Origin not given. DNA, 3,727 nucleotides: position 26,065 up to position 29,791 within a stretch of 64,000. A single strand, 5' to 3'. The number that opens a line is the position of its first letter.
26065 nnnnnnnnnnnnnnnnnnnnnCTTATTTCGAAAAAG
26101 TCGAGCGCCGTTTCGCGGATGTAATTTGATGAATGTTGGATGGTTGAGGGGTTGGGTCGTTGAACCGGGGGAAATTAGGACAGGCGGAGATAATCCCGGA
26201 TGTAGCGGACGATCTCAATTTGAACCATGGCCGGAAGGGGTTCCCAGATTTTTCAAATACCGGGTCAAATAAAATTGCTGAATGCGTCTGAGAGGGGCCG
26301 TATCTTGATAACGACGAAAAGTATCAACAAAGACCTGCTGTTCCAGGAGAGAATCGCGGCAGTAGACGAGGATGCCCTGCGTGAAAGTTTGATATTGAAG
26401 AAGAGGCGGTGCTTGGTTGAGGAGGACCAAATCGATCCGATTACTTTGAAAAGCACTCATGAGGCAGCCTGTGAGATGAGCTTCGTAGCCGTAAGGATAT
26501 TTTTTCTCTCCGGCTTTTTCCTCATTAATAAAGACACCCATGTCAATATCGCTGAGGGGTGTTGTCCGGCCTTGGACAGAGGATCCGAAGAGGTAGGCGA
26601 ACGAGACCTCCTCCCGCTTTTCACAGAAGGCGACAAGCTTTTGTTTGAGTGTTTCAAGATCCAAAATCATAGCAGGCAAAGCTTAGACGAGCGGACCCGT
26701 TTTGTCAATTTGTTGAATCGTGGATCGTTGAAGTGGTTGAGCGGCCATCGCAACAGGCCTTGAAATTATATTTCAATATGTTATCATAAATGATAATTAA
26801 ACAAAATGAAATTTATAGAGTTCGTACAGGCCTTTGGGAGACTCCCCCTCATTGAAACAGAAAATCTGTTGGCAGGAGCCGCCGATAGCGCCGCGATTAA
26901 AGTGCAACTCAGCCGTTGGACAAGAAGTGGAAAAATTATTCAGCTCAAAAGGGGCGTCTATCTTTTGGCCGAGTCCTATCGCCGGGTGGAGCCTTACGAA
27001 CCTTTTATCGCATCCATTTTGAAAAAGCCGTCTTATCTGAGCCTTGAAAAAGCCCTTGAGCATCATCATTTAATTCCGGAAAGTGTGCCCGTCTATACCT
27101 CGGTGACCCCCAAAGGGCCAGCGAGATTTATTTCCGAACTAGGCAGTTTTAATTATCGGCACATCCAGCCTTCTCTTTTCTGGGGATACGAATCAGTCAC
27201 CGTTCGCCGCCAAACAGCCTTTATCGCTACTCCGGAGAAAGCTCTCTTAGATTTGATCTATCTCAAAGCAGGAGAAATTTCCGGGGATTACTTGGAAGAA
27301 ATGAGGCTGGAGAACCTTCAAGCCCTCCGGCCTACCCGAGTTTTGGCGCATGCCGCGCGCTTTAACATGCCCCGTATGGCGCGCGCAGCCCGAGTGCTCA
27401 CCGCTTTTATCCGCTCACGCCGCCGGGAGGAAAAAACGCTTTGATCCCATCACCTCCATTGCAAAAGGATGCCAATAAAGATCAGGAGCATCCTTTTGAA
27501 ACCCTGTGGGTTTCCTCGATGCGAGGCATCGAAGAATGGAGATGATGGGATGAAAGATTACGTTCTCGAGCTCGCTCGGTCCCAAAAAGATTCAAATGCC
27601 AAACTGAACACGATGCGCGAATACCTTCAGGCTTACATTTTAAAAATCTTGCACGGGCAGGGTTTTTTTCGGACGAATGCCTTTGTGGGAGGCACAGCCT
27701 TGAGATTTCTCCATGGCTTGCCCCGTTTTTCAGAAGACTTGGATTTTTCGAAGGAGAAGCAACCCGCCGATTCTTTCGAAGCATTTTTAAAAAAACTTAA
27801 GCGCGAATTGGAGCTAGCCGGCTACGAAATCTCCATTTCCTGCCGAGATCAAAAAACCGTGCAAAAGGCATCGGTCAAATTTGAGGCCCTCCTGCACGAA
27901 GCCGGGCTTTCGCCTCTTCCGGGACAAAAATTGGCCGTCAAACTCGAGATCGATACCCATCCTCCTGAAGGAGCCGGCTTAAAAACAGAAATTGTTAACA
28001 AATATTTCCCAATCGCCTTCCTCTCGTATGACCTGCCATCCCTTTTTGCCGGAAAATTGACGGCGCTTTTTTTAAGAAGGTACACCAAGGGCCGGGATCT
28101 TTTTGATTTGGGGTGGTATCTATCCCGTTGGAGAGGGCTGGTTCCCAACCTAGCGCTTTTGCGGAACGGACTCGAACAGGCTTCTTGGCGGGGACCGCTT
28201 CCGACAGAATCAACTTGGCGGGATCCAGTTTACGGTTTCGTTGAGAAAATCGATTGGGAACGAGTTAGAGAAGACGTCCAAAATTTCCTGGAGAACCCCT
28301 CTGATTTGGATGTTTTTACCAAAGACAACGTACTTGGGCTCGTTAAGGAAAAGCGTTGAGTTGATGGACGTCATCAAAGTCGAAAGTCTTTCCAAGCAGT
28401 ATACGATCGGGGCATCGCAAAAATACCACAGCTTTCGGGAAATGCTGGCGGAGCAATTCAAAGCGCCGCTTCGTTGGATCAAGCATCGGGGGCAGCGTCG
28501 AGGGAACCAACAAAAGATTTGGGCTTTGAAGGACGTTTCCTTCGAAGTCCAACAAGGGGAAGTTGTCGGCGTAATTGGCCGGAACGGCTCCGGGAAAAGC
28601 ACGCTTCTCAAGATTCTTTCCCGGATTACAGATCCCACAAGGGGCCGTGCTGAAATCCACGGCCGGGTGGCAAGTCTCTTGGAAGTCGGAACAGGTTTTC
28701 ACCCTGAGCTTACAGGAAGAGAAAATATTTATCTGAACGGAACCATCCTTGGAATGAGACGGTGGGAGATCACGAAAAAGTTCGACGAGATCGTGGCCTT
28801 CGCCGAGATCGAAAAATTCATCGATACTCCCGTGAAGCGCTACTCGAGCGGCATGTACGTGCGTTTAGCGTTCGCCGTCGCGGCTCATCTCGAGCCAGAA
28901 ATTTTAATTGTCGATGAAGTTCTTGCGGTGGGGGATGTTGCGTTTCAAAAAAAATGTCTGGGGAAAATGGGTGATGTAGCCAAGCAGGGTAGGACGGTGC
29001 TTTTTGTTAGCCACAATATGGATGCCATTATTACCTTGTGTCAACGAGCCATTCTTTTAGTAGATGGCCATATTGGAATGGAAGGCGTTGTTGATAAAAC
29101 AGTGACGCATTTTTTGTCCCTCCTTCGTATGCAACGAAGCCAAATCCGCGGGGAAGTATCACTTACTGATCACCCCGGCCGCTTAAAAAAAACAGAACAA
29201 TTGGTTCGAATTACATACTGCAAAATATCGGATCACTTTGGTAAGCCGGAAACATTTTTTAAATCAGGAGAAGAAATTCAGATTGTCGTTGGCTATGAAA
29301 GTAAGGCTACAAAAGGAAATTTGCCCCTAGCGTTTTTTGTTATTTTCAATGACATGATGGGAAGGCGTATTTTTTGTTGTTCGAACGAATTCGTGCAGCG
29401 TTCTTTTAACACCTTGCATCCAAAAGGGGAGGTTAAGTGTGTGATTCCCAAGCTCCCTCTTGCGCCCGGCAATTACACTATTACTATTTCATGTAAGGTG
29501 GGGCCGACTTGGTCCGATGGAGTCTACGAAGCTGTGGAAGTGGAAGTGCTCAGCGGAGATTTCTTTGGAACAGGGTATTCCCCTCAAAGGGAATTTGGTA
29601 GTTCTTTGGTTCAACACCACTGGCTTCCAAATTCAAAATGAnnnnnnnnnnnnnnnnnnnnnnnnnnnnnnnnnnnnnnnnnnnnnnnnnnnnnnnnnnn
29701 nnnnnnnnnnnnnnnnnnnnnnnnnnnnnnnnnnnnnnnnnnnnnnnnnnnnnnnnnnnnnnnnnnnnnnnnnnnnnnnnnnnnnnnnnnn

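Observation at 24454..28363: A 3.9-kb accessory block (truncated GT and MTase, solitary MNT, AbiEi/AbiEii) inserted between wzm and wzt, bounded by a perfect 54-bp duplication of the wzm 3' end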

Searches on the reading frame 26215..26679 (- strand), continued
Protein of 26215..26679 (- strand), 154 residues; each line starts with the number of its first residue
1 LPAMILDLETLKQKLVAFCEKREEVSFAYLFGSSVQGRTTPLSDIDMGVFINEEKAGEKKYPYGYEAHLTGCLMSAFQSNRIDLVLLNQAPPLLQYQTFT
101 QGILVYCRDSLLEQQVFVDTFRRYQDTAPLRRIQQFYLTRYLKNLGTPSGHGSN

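Call 77: find_encoding_contigs(protein=P0169, flank=6000, max_places=3)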
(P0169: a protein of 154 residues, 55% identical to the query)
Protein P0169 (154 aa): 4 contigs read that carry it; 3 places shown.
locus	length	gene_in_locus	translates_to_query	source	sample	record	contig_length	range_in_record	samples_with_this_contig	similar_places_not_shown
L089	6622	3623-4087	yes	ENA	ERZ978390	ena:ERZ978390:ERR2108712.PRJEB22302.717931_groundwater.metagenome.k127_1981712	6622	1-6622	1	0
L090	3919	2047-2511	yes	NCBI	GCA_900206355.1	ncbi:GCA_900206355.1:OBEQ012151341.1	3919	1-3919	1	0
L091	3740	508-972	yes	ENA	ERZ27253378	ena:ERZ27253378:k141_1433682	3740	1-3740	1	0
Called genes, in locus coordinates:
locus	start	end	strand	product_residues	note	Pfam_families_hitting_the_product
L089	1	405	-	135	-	?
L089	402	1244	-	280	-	PF08843:AbiEii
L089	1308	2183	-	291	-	PF16485:PLN_propep (weak), PF02868:Peptidase_M4_C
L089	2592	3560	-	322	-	PF00005:ABC_tran, PF13304:AAA_21 (faint)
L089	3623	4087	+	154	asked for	PF01909:NTP_transf_2 (weak), PF18765:Polbeta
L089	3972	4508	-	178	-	-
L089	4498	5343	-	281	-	PF01061:ABC2_membrane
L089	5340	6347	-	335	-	PF01073:3Beta_HSD, PF01370:Epimerase, PF02719:Polysacc_synt_2 (weak), PF04321:RmlD_sub_bind (weak), PF16363:GDP_Man_Dehyd, PF13460:NAD_binding_10 (weak), PF07993:NAD_binding_4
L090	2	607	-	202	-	?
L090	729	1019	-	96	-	-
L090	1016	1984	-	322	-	PF00005:ABC_tran, PF13304:AAA_21 (faint)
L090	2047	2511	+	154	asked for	PF01909:NTP_transf_2 (weak), PF18765:Polbeta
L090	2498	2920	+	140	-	PF01934:HepT-like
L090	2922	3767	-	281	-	PF01061:ABC2_membrane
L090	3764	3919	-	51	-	?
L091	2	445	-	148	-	?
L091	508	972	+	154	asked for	PF01909:NTP_transf_2 (weak), PF18765:Polbeta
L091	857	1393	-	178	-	-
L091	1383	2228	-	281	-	PF01061:ABC2_membrane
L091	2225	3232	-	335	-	PF01073:3Beta_HSD, PF01370:Epimerase, PF02719:Polysacc_synt_2 (weak), PF04321:RmlD_sub_bind (weak), PF16363:GDP_Man_Dehyd, PF13460:NAD_binding_10 (weak), PF07993:NAD_binding_4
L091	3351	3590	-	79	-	PF01726:LexA_DNA_bind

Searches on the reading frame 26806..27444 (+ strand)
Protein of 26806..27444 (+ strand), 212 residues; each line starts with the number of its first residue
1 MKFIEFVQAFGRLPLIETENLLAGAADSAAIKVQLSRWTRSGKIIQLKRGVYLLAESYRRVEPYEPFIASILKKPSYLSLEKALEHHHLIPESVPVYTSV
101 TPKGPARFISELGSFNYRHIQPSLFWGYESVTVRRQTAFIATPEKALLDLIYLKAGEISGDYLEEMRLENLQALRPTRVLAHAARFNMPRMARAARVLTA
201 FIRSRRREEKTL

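Call 6: search_protein_families(library=pfam, proteins=[window:26806-27444:+], max_evalue=0.01)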
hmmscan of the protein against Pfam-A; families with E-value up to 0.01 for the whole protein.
window:26806-27444:+ (212 aa): 1 family
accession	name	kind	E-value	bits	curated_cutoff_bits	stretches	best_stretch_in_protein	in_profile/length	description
PF13338.12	AbiEi_4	-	9.2e-05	22.9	25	1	34-55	28-49/49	Transcriptional regulator, AbiEi antitoxin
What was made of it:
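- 26806..27444 (+): abiEi, the antitoxin and repressor of a type IV TA / abortive-infection pair. The Pfam AbiEi_4 hit is weak (call 6).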

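Call 58: search_protein_families(library=padloc, proteins=[window:26806-27444:+], max_evalue=0.001)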
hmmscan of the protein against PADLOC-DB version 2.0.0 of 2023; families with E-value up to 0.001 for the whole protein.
window:26806-27444:+ (212 aa): 17 families
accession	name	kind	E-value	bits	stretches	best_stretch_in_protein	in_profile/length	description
PDLC02241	AbiEi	-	2.4e-53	178.9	1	1-199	1-195/199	AbiEi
PDLC02272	AbiEi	-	2.4e-37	126.7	1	1-170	1-163/200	AbiEi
PDLC02230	AbiEi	-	6e-35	118.7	1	21-159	9-143/192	AbiEi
PDLC02240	AbiEi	-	9.6e-27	91.9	1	34-170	37-180/216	AbiEi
PDLC02274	AbiEi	-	3e-23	80.7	1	35-169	38-179/217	AbiEi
PDLC02255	AbiEi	-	6.9e-18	62.9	1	20-174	22-167/186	AbiEi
PDLC02267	AbiEi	-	1.3e-14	52.3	1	28-188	34-187/252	AbiEi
PDLC02232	AbiEi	-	1.5e-08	32.8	1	25-151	31-160/177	AbiEi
PDLC02225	AbiEi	-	3.8e-08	31.3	1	32-152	32-146/198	AbiEi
PDLC02271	AbiEi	-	1.6e-05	22.3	1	29-153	38-168/263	AbiEi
PDLC02227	AbiEi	-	2.3e-05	22.1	1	35-179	35-166/233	AbiEi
PDLC02269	AbiEi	-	2.4e-05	21.8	1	10-89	7-87/251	AbiEi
PDLC02226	AbiEi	-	3.2e-05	21.9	1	20-71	24-73/202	AbiEi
PDLC02287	AbiEi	-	9.5e-05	20.1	1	11-165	8-155/253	AbiEi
PDLC02265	AbiEi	-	0.00022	19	1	31-150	28-147/198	AbiEi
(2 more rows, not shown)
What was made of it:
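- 26806..27444 (+): PADLOC AbiEi, 2.4e-53, full length (call 58).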

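Call 59: search_protein_families(library=ncbifam, proteins=[window:26806-27444:+], max_evalue=0.001)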
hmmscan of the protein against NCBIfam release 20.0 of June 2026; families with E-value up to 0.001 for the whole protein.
window:26806-27444:+ (212 aa): 1 family
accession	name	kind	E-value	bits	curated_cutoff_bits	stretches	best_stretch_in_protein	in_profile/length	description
NF047376.1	TAA_AbiEi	equivalog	1.3e-05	25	150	1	23-150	30-161/172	type IV toxin-antitoxin system AbiEi family antitoxin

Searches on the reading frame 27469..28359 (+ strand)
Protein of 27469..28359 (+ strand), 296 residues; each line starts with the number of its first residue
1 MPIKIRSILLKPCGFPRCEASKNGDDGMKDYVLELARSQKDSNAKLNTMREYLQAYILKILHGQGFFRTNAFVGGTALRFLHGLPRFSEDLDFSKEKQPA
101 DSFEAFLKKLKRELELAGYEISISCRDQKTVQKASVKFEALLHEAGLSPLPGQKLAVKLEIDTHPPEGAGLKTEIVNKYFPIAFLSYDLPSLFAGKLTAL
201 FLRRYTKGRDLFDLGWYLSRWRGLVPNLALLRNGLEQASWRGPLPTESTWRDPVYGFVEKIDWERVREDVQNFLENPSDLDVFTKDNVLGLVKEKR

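Call 6: search_protein_families(library=pfam, proteins=[window:27469-28359:+], max_evalue=0.01)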
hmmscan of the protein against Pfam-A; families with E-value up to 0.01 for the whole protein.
window:27469-28359:+ (296 aa): 1 family
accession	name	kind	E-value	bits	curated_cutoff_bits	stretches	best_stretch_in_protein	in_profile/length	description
PF08843.17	AbiEii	-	6.8e-25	88.8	22.5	1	70-276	15-229/238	Nucleotidyl transferase AbiEii toxin, Type IV TA system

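Call 11: find_encoding_contigs(protein=window:27469-28359:+, flank=10000, max_places=10)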
Protein window:27469-28359:+ (296 aa): 1 contig read that carries it; 1 place shown.
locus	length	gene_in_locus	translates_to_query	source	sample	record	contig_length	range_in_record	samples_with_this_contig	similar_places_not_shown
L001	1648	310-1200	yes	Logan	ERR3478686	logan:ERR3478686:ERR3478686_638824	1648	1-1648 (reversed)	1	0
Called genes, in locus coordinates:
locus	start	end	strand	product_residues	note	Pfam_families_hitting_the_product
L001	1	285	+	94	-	?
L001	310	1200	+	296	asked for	PF08843:AbiEii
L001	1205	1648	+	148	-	?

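Call 58: search_protein_families(library=padloc, proteins=[window:27550-28359:+], max_evalue=0.001)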
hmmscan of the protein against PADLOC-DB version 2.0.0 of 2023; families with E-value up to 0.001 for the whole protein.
window:27550-28359:+ (269 aa): 19 families
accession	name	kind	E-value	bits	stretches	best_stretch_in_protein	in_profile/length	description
PDLC02293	AbiEii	-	2e-64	215.7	1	12-266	11-265/270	AbiEii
PDLC02313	AbiEii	-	2e-34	117.3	1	20-253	21-241/254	AbiEii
PDLC02296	AbiEii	-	1.7e-19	68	1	3-210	6-215/282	AbiEii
PDLC02304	AbiEii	-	1.6e-15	55.8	1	22-193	22-189/260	AbiEii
PDLC02307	AbiEii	-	9.9e-15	52.9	1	30-193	15-147/219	AbiEii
PDLC02323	AbiEii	-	1.5e-14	52.2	1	21-208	19-199/248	AbiEii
PDLC02294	AbiEii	-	3.6e-12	44.7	1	42-193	44-188/260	AbiEii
PDLC02318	AbiEii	-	9.7e-11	39.6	1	22-203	21-198/280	AbiEii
PDLC02330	AbiEii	-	2.6e-10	38.4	1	23-97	7-78/219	AbiEii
PDLC02328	AbiEii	-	3.7e-10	38.1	1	47-199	19-150/203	AbiEii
PDLC02321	AbiEii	-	1.3e-09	36.2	1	147-197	171-219/296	AbiEii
PDLC02324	AbiEii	-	2e-09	35.6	1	20-67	4-51/231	AbiEii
PDLC02306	AbiEii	-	1.2e-06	26.4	1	16-105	14-106/280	AbiEii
PDLC02305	AbiEii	-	1.3e-06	25.9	1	32-188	33-188/306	AbiEii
PDLC02290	AbiEii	-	6.3e-06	23.9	1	44-190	26-159/290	AbiEii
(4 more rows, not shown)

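Call 59: search_protein_families(library=ncbifam, proteins=[window:27550-28359:+], max_evalue=0.001)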
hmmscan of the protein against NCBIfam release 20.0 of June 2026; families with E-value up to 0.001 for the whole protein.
window:27550-28359:+ (269 aa): 0 families

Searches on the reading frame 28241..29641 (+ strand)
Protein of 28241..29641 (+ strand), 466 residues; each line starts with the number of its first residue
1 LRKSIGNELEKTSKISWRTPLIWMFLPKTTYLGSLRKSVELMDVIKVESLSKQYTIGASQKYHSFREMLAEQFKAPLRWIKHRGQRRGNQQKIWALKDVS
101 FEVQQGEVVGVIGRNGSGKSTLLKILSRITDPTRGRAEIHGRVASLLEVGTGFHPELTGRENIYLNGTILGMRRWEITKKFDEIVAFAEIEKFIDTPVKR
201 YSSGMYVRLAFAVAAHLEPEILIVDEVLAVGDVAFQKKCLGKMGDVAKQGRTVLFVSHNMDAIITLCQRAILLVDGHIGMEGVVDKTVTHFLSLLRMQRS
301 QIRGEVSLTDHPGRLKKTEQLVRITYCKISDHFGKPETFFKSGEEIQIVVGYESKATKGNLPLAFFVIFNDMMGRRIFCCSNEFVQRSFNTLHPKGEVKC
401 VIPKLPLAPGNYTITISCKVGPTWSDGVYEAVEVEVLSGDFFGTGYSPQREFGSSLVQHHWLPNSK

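Call 6: search_protein_families(library=pfam, proteins=[window:28241-29641:+], max_evalue=0.01)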
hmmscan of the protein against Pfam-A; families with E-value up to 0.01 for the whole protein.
window:28241-29641:+ (466 aa): 5 families
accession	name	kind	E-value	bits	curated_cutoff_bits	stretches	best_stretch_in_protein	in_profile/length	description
PF00005.33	ABC_tran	-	7e-23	82.2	25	1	96-227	1-135/137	ABC transporter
PF14524.12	Wzt_C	-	3.4e-11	43.7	30.4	1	321-439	9-132/143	Wzt C-terminal domain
PF13304.12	AAA_21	-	5e-06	27.2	27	1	109-131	2-24/304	AAA domain, putative AbiEii toxin, Type IV TA system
PF13555.12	AAA_29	-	0.0015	18.7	27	1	99-124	15-40/61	P-loop containing region of AAA domain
PF13175.12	AAA_15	-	0.0066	16.5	32.1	1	108-133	25-50/374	AAA ATPase domain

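Call 59: search_protein_families(library=ncbifam, proteins=[window:28364-29641:+], max_evalue=0.001)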
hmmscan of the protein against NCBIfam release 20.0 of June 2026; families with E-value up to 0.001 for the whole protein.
window:28364-29641:+ (425 aa): 183 families (the best 25 are shown)
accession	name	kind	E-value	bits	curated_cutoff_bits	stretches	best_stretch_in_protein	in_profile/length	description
NF010065.0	PRK13545.1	equivalog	5.2e-62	210.2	538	1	39-255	24-239/549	teichoic acids export protein ATP-binding subunit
NF050108.1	galactan_ABC_ATP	equivalog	6.5e-56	189.2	400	1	50-250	40-240/244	galactan export ABC transporter ATP-binding subunit Wzt/RfbE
NF010066.0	PRK13546.1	equivalog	2.8e-48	164.6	320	1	49-257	34-241/264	teichoic acids export ABC transporter ATP-binding subunit TagH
TIGR01188.1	drrA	subfamily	1.1e-32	113.6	312.45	1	51-243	5-208/302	daunorubicin resistance ABC transporter, ATP-binding protein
TIGR04521.1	ECF_ATPase_2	equivalog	7.2e-28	97.5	330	2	121-249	105-235/279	energy-coupling factor transporter ATPase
TIGR04520.1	ECF_ATPase_1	equivalog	1.8e-25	89.9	315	2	49-101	12-64/269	energy-coupling factor transporter ATPase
TIGR01186.1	proV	subfamily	1.4e-23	83.6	326.6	1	54-243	8-214/363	betaine/proline/choline family ABC transporter ATP-binding protein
NF010059.0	PRK13536.1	equivalog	8e-23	80.7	549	1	54-243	58-258/342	nodulation factor ABC transporter ATP-binding protein NodI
NF010156.0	PRK13635.1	equivalog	1.1e-22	80.6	392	2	48-102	16-70/279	energy-coupling factor ABC transporter ATP-binding protein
TIGR01288.1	nodI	equivalog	3e-22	79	424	1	54-243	19-219/303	nodulation factor ABC transporter ATP-binding protein NodI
NF010060.0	PRK13537.1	equivalog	5e-22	78.2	521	1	54-242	30-229/314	nodulation factor ABC transporter ATP-binding protein NodI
TIGR01166.1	cbiO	subfamily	7.1e-22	77.8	211.8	2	52-101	5-54/190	cobalt ABC transporter, ATP-binding protein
NF040933.2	ABC_arch_GlcV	equivalog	1.5e-21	76.7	450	1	48-240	15-223/357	glucose ABC transporter ATP-binding protein GlcV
TIGR02673.1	FtsE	equivalog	1.7e-21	76.9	264.85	2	49-102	12-65/214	cell division ATP-binding protein FtsE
TIGR00968.1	3a0106s01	subfamily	1.8e-21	76.8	342.75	1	52-243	13-215/237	sulfate ABC transporter ATP-binding protein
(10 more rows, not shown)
